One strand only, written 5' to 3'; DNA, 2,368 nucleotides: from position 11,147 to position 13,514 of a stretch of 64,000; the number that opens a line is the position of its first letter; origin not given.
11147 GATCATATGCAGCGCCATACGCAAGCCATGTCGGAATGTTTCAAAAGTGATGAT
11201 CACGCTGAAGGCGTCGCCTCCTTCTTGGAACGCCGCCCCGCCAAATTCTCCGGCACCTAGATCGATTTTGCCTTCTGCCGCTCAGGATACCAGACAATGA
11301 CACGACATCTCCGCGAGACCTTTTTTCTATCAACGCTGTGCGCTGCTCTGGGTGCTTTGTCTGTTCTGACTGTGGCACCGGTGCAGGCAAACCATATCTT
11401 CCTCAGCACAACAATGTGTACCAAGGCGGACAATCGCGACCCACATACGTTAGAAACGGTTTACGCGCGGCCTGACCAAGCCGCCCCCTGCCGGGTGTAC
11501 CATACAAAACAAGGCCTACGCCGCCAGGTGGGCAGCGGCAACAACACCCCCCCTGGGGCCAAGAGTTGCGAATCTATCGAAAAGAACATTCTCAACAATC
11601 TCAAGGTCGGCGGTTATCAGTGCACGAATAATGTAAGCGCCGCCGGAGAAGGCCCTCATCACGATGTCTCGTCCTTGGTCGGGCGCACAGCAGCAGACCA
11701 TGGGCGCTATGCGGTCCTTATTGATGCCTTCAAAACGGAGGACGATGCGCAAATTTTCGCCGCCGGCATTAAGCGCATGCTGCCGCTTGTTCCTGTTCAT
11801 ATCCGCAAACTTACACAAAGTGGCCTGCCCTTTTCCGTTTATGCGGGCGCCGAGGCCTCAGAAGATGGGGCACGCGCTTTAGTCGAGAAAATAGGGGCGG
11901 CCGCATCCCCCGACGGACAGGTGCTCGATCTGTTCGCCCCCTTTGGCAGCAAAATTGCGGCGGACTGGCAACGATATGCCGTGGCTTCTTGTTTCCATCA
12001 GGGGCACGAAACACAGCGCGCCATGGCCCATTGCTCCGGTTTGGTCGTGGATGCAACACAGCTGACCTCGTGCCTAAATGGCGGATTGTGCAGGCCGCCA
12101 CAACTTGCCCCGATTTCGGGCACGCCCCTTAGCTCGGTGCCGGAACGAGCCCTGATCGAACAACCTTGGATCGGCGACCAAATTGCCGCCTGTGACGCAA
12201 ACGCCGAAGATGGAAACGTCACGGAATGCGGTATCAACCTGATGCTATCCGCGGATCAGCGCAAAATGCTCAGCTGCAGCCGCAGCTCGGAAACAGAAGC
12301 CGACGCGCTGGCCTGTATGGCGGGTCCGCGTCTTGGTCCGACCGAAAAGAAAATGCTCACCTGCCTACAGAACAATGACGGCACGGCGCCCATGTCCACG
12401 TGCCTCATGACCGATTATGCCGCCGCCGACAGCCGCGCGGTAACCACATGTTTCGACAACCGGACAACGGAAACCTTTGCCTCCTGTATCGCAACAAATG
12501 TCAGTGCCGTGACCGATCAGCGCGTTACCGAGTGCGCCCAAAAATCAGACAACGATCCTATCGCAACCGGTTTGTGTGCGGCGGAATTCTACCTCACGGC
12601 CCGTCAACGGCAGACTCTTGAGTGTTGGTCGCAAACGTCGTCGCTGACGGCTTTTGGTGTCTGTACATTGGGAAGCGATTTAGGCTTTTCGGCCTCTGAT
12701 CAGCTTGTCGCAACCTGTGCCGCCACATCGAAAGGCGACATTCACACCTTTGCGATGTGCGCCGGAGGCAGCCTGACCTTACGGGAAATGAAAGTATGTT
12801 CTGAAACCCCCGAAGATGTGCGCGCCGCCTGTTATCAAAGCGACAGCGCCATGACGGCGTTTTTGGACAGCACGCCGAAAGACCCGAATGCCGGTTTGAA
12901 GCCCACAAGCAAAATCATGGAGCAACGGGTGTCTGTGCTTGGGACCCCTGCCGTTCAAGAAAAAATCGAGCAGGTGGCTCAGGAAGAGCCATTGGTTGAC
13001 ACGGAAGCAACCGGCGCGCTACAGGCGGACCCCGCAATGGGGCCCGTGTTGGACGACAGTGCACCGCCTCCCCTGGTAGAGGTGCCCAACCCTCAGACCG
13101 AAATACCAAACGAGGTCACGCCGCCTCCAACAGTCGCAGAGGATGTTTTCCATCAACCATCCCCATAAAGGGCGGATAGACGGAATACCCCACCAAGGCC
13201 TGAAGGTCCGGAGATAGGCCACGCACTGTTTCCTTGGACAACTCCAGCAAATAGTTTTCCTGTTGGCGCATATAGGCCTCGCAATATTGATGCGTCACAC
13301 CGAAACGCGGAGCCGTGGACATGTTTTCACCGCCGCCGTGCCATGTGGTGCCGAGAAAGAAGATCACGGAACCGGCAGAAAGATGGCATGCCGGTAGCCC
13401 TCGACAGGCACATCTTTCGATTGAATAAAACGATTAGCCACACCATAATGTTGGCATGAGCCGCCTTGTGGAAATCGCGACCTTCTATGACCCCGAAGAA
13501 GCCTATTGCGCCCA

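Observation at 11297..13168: Large secreted protein: SPOR-like domain plus about 13 short Cys-bearing repeats and a Pro-rich tail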

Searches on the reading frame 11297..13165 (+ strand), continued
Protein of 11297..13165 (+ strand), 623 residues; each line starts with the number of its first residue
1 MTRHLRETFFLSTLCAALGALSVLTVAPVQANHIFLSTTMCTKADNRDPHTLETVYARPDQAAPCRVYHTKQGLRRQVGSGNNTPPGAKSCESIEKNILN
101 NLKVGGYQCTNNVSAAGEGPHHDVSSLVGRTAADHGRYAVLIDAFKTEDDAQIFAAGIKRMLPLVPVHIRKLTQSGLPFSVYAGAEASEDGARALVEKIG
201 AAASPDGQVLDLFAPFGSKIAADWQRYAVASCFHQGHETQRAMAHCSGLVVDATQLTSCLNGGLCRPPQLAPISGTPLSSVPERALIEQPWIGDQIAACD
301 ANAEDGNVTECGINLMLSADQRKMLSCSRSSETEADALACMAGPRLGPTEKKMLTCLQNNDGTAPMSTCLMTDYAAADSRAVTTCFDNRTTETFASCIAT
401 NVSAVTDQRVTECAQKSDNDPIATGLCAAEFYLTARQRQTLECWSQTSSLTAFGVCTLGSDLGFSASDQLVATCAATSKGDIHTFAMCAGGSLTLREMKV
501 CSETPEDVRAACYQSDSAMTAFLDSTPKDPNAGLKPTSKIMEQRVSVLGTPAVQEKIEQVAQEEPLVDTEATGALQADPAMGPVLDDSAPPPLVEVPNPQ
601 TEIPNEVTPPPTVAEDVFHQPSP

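Call 76: find_encoding_contigs(protein=P0177, flank=5000, max_places=1)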
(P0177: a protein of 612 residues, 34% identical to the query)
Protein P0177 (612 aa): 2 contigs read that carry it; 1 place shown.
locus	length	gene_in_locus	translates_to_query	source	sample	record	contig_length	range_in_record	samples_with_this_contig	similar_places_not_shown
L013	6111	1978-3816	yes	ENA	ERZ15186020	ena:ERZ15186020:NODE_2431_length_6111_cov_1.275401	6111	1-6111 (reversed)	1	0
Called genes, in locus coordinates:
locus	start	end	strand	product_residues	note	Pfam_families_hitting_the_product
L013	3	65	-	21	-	?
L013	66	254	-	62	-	-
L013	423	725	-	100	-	-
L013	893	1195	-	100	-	-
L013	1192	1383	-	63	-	-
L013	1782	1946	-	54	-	-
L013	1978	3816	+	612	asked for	-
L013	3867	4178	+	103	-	-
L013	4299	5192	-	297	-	-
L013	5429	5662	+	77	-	-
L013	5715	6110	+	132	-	?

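Call 89: list_cluster_members(proteins=[P0010, P0012, P0025, P0033, P0040, P0058, P0064, P0072, P0093, P0143])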
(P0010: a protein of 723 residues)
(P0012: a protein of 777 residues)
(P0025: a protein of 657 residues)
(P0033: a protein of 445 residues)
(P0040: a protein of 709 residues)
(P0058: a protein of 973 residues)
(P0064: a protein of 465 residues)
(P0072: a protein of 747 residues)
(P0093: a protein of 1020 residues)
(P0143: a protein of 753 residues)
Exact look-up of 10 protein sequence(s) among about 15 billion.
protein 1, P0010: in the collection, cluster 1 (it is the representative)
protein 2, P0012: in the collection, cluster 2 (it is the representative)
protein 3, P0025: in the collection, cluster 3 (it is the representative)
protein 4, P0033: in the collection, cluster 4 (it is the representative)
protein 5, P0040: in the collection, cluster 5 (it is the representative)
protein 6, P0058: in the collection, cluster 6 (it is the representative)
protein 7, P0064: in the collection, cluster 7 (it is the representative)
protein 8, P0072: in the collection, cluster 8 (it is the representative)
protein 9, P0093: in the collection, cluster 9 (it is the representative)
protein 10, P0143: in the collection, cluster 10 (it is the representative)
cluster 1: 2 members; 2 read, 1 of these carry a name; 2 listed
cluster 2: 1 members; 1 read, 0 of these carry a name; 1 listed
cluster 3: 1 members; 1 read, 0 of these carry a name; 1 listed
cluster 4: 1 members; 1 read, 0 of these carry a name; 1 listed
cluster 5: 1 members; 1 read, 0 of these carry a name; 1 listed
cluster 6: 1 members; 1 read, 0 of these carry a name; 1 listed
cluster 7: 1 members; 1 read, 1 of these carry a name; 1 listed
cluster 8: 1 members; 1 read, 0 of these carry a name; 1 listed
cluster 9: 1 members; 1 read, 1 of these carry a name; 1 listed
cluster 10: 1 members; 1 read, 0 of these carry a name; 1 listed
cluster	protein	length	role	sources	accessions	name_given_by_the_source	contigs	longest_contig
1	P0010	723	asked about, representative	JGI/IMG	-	-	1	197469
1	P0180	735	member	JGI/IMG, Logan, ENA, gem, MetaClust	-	\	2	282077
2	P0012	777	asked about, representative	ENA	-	-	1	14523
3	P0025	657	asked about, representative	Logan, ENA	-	-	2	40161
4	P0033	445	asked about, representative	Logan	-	-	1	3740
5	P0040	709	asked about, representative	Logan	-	-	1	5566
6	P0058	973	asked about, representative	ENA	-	-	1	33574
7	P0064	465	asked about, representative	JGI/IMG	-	hypothetical protein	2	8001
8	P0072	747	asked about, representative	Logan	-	-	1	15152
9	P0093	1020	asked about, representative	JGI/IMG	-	hypothetical protein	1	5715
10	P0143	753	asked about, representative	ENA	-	-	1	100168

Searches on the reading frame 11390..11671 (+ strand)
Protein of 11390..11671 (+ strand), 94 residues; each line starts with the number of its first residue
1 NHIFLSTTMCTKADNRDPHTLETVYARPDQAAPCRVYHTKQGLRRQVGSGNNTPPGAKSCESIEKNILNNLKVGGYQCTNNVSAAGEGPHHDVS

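Call 51: search_solved_structures(query=A7, max_evalue=10)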
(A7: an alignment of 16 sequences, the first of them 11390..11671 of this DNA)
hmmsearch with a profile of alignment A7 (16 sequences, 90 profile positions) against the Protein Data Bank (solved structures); distinct sequences matched with E-value up to 10: 1.
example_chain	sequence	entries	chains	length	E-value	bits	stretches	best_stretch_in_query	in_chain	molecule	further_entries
2vlg_A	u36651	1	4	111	0.7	13.2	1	13-68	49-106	SPORULATION KINASE A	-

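Call 72: search_protein_families(library=pfam, proteins=[window:11390-11671:+], max_evalue=0.1)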
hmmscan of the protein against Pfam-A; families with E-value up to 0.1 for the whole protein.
window:11390-11671:+ (94 aa): 0 families
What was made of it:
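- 11390..11671 (+): N-terminal domain with 4 invariant Cys (aa 32-125; C41, C65, C91, C109; motif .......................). It is the most conserved part among the orthologues. No Pfam hit (call 72) and no PDB sequence hit (call 51).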

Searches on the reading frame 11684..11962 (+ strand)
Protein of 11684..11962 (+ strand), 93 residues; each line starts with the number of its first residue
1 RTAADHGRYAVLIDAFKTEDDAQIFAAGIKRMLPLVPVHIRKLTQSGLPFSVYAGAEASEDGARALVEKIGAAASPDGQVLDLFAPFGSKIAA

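Call 50: search_solved_structures(query=A6, max_evalue=10, show_alignments=1)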
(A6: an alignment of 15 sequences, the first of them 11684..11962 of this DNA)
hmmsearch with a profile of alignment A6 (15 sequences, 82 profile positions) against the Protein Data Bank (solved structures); distinct sequences matched with E-value up to 10: 18.
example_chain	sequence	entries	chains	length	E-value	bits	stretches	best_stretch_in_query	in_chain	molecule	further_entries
1x60_A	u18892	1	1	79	0.0076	19.4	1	47-72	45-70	Sporulation-specific N-acetylmuramoyl-L-alanine amidase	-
9jix_A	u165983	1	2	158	0.02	18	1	5-38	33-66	De Novo Designed ATPase, PL2x4_2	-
2qqu_A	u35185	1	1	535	0.027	17.6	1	31-63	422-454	Beta-fructofuranosidase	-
2oxb_A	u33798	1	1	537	0.027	17.6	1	31-63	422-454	Beta-fructofuranosidase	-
2xqr_A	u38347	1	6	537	0.027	17.6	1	31-63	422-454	BETA-FRUCTOFURANOSIDASE, INSOLUBLE ISOENZYME CWINV1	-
2qqw_A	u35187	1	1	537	0.027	17.6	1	31-63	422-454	Beta-fructofuranosidase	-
2qqv_A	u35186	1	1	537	0.027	17.6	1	31-63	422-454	Beta-fructofuranosidase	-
2ac1_A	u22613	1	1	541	0.028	17.6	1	31-63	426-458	invertase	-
2n3z_A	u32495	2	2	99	0.34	14.1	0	14-30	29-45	OR446 | De novo designed protein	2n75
6llq_A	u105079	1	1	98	0.36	14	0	22-38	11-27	VAL88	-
7fao_A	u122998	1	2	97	0.53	13.4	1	10-32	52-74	Top7 Surface mutant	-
9jnn_E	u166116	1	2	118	0.61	13.3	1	2-29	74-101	Heavy Chain of GluN1 Fab, 4F11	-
6c2u_A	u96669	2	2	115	0.61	13.3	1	11-45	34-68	phosphate-loop protein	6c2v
8xlk_E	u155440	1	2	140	0.66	13.2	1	2-29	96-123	Heavy Chain of GluN1 Fab, 4F11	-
5b1y_A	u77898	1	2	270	0.93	12.7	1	45-80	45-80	3-oxoacyl-[acyl-carrier-protein] reductase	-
1uta_A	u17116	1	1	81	1.7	11.8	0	45-68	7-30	CELL DIVISION PROTEIN FTSN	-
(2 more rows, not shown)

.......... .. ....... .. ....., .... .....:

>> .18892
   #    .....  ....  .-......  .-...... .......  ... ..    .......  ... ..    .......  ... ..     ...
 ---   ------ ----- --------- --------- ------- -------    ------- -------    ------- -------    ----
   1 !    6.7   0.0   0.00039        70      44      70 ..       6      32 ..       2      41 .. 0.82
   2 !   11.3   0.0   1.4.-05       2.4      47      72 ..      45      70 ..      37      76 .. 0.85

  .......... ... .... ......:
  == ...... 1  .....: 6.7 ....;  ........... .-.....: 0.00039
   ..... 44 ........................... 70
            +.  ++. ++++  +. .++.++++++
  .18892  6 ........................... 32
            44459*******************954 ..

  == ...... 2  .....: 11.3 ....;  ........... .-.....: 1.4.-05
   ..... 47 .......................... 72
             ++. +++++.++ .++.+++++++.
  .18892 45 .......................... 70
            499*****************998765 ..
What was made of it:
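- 11684..11941 (+): SPOR-like domain (aa 130-215; Pfam match aa 135-209). The canonical beta-1 Gln is replaced by Leu141 (codon 11717-11719). Phe145 is retained. The best PDB hit of the family profile is the CwlC SPOR domain 1x60, E=0.0076 (call 50).
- On SPOR domain (Pfam PF05036): The best PDB hit of the family profile is the CwlC SPOR domain 1x60 (E=0.0076), and FtsN 1uta is also listed (call 50).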

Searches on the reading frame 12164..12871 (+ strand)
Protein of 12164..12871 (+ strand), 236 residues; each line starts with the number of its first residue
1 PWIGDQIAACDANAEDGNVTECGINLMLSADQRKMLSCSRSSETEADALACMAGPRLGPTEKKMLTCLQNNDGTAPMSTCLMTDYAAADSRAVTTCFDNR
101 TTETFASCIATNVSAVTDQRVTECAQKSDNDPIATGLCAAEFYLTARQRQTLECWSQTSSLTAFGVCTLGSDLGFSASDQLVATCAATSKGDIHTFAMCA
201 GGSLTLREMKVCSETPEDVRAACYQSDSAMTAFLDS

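Call 41: search_solved_structures(query=A4, max_evalue=10, show_alignments=2)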
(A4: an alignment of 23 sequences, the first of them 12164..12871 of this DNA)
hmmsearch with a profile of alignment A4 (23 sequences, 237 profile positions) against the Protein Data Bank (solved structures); distinct sequences matched with E-value up to 10: 0.

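Call 42: find_homologous_proteins(query=A4, max_evalue=0.00001)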
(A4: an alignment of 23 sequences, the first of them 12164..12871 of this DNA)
Query A4 (23 sequences) (236 aa, profile of the alignment): 14 proteins with E <= 0.00001 among 5652 candidates.
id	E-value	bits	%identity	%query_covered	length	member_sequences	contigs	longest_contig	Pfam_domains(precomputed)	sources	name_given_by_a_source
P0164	1.2e-63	233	26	78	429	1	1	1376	PF06282.17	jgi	jgi:uncharacterized membrane protein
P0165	2.5e-62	228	23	86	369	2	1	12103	-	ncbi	ncbi:MAG: hypothetical protein AB7H71_02445, partial [Alphaproteobacteria bacterium]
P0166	9.7e-61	223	24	81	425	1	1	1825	PF06282.17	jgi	-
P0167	1.7e-59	219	23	81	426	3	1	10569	PF06282.17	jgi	jgi:uncharacterized membrane protein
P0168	9.0e-59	217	29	78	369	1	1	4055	-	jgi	jgi:hypothetical protein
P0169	6.1e-58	214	27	82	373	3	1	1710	-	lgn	-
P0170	8.6e-58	213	29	79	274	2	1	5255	-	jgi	jgi:hypothetical protein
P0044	5.0e-51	191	26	64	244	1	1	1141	-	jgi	jgi:hypothetical protein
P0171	4.3e-45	172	26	81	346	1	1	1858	PF06282.17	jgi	jgi:uncharacterized membrane protein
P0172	7.9e-44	168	34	49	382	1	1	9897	-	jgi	jgi:hypothetical protein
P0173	4.5e-43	165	23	69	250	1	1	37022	-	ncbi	-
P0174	1.2e-40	157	36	40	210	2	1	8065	-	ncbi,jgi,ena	-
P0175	1.8e-39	153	24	66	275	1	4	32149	-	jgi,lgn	jgi:hypothetical protein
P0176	1.1e-37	148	21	85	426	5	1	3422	-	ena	-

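Call 53: find_encoding_contigs(protein=P0173, flank=6000, max_places=2)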
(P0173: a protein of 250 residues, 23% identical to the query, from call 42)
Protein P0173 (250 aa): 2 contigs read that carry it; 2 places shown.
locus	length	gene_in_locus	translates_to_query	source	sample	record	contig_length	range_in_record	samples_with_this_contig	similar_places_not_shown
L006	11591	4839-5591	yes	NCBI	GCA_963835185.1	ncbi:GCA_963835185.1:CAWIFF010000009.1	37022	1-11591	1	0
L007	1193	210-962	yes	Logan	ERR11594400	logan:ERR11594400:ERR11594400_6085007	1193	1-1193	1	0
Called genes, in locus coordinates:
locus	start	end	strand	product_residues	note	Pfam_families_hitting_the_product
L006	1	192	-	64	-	?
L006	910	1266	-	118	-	PF13358:DDE_3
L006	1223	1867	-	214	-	-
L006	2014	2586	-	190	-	PF00211:Guanylate_cyc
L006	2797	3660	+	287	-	PF13737:DDE_Tnp_1_5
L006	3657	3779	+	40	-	-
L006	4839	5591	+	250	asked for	-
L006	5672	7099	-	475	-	PF01554:MatE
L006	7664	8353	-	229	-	-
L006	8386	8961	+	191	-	PF02913:FAD-oxidase_C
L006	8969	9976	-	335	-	PF20340:DUF6635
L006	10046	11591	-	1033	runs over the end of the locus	PF00873:ACR_tran, PF02355:SecD_SecF_C (faint)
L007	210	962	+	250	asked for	-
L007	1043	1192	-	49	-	?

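Call 54: find_encoding_contigs(protein=P0175, flank=6000, max_places=2)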
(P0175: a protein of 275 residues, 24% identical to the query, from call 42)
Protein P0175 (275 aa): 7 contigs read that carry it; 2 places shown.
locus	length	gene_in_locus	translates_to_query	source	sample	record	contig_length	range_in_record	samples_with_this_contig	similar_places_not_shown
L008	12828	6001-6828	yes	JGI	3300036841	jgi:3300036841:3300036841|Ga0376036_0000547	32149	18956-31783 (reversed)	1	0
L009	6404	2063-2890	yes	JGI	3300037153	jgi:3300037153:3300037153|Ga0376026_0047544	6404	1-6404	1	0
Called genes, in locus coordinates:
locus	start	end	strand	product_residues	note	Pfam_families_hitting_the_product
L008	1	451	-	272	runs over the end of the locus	?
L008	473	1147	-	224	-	-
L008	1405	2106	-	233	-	PF00687:Ribosomal_L1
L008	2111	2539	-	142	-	PF03946:Ribosomal_L11_N, PF00298:Ribosomal_L11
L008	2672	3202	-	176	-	PF02357:NusG, PF00467:KOW (weak)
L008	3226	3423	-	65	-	PF00584:SecE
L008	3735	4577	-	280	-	-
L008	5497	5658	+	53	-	-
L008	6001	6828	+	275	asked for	-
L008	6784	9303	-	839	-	PF13576:Pentapeptide_3 (faint), PF13599:Pentapeptide_4 (weak), PF00805:Pentapeptide, PF13599:Pentapeptide_4 (weak), PF00805:Pentapeptide, PF13599:Pentapeptide_4 (weak), PF00805:Pentapeptide (weak)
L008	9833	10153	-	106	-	PF01906:YbjQ_1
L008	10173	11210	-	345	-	PF03401:TctC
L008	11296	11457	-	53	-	-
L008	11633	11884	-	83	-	PF04014:MazE_antitoxin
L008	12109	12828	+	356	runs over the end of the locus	PF25919:BSH_CusB (faint), PF25917:BSH_RND, PF25973:BSH_CzcB, PF25954:Beta-barrel_RND_2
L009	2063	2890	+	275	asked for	-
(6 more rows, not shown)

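Call 55: find_encoding_contigs(protein=P0165, flank=6000, max_places=2)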
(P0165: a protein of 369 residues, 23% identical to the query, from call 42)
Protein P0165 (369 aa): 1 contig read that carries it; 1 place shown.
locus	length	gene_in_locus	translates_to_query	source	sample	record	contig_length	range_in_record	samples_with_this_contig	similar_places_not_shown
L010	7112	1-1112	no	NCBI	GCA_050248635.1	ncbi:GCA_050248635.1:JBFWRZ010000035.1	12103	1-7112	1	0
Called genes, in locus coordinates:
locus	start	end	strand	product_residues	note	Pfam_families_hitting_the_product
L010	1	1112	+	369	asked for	?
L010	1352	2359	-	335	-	PF02558:ApbA, PF08546:ApbA_C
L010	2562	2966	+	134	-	PF10670:DUF4198 (weak)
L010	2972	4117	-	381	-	PF01041:DegT_DnrJ_EryC1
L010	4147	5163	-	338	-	PF01073:3Beta_HSD (faint), PF01370:Epimerase, PF04321:RmlD_sub_bind, PF16363:GDP_Man_Dehyd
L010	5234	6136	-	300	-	PF10340:Say1_Mug180, PF20434:BD-FAE, PF07859:Abhydrolase_3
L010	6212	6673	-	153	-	PF13474:SnoaL_3 (weak), PF14534:DUF4440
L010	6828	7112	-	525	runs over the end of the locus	PF01336:tRNA_anti-codon, PF00152:tRNA-synt_2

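Call 56: predict_structure(alignment_id=A5)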
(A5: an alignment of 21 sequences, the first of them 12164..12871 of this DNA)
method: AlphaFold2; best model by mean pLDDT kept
length: 236 residues; sequences in the alignment: 21
mean_pLDDT: 83.5   pTM: 0.73
mean pLDDT of the five models: 83.5, 82.7, 80.4, 80.3, 79.9
residues with pLDDT >= 90: 59; 70-90: 146; 50-70: 29; < 50: 2
segments of 3 or more residues with pLDDT < 50: none
pLDDT, mean of each block of 10 residues (from residue 1): 62 65 84 92 91 88 89 80 75 89 89 90 93 91 88 86 87 85 90 88 82 81 67 63
secondary structure, 60 per line:
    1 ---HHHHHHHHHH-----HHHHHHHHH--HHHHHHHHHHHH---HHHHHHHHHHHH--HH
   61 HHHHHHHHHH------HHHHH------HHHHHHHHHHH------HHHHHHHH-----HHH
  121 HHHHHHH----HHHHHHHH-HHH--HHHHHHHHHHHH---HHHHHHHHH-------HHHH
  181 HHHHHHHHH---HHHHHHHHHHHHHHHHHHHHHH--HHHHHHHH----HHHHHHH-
elements in order: H4-13 H19-27 H30-41 H45-56 H59-70 H77-81 H88-98 H105-112 H118-127 H132-139 H146-157 H161-169 H177-189 H193-214 H217-224 H229-235
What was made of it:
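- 12164..12856 (+): Eight tandem two-Cys helical-hairpin units of 27-31 residues (aa 290-520). The Cys pairs are 299/311, 327/340, 356/369, 385/397, 413/427, 443/456, 474/488 and 501/512. Module model with pLDDT 83.5, pTM 0.73 and 16 helices (call 56).
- On Cys-lined copper-storage four-helix bundles (Csp type): The model is a 16-helix hairpin array (call 56).
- All-alpha hairpin architecture: module model with pLDDT 83.5, pTM 0.73 and 16 helices, one Cys per helix (call 56).
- Tried and rejected: It was replaced by a module-only model built on a deeper alignment (call 56).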

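Call 68: fold_search(model_id=the predicted structure, library=pdb)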
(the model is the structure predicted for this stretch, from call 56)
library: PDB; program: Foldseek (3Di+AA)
matches with E <= 10: 107; with E <= 0.001: 0
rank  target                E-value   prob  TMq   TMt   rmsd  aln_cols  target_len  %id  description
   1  8ow2                  2.2e+00  0.08  0.18  0.07  24.5       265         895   10  Crystal structure of the p110alpha catalytic subunit from homo sapiens in complex with activator 1938 (released 2023-05-24)
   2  1col_A                2.2e+00  0.05  0.13  0.14  16.4       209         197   13  REFINED STRUCTURE OF THE PORE-FORMING DOMAIN OF COLICIN A AT 2.4 ANGSTROMS RESOLUTION (released 1992-07-15)
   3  6swr_E                2.2e+00  0.05  0.12  0.13  22.4       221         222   11  Crystal structure of the lysosomal potassium channel MtTMEM175 T38A mutant soaked with zinc (released 2020-04-15)
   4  6oh3                  2.3e+00  0.03  0.12  0.10  20.4       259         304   12  X-ray crystal structure of the mouse CMP-sialic acid transporter in complex with CMP-sialic acid, by lipidic cubic phase (released 2019-04-24)
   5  2zcx                  2.4e+00  0.04  0.13  0.14  20.4       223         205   14  Crystal structure of TetR family transcriptional regulator SCO7815 (released 2008-11-18)
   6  8zyv_E                2.5e+00  0.06  0.14  0.15  25.6       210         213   12  Bacterial flagellar sodium-driven stator PomA5PomB2 with 100 mM NaCl (released 2025-01-01)
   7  8gua                  2.5e+00  0.04  0.13  0.06  24.0       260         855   13  Cryo-EM structure of cancer-specific PI3Kalpha mutant E542K in complex with BYL-719 (released 2022-12-07)
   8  8ucs_G                2.6e+00  0.03  0.12  0.11  28.5       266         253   10  Cryo-EM structure of the flagellar MotAB stator bound to FliG (released 2024-01-24)
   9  6w2v_B                2.7e+00  0.04  0.12  0.13  21.7       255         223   13  Junction 23, DHR14-DHR18 (released 2020-04-15)
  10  8fbi                  3.1e+00  0.04  0.13  0.12  21.3       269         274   13  Improving the secretion of designed protein assemblies through negative design of cryptic transmembrane domains (released 2023-03-22)
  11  2uun_A                3.3e+00  0.06  0.15  0.19  17.4       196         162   15  Crystal structure of C-phycocyanin from Phormidium, Lyngbya spp. (Marine) and Spirulina sp. (Fresh water) shows two di (released 2008-05-13)
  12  8t41                  3.3e+00  0.03  0.10  0.05  15.3       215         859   12  Crystal structure of aminopeptidase N from Mycobacterium tuberculosis (released 2024-04-17)
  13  8zyv_C                3.6e+00  0.03  0.12  0.14  26.4       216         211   11  Bacterial flagellar sodium-driven stator PomA5PomB2 with 100 mM NaCl (released 2025-01-01)
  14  8zyv_F                3.8e+00  0.06  0.16  0.16  22.2       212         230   12  Bacterial flagellar sodium-driven stator PomA5PomB2 with 100 mM NaCl (released 2025-01-01)
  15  9cfc_Q                4.0e+00  0.07  0.18  0.15  18.3       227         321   11  Cryo-EM structure of human kidney V-ATPase state 2 (released 2025-08-06)
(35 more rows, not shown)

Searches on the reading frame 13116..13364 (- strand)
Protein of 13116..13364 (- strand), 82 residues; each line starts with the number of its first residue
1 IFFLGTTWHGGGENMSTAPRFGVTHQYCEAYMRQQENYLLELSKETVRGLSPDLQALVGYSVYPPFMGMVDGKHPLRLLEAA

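Call 26: search_protein_families(library=pfam, proteins=[window:13116-13364:-], max_evalue=0.001)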
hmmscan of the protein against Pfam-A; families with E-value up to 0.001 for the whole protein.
window:13116-13364:- (82 aa): 0 families
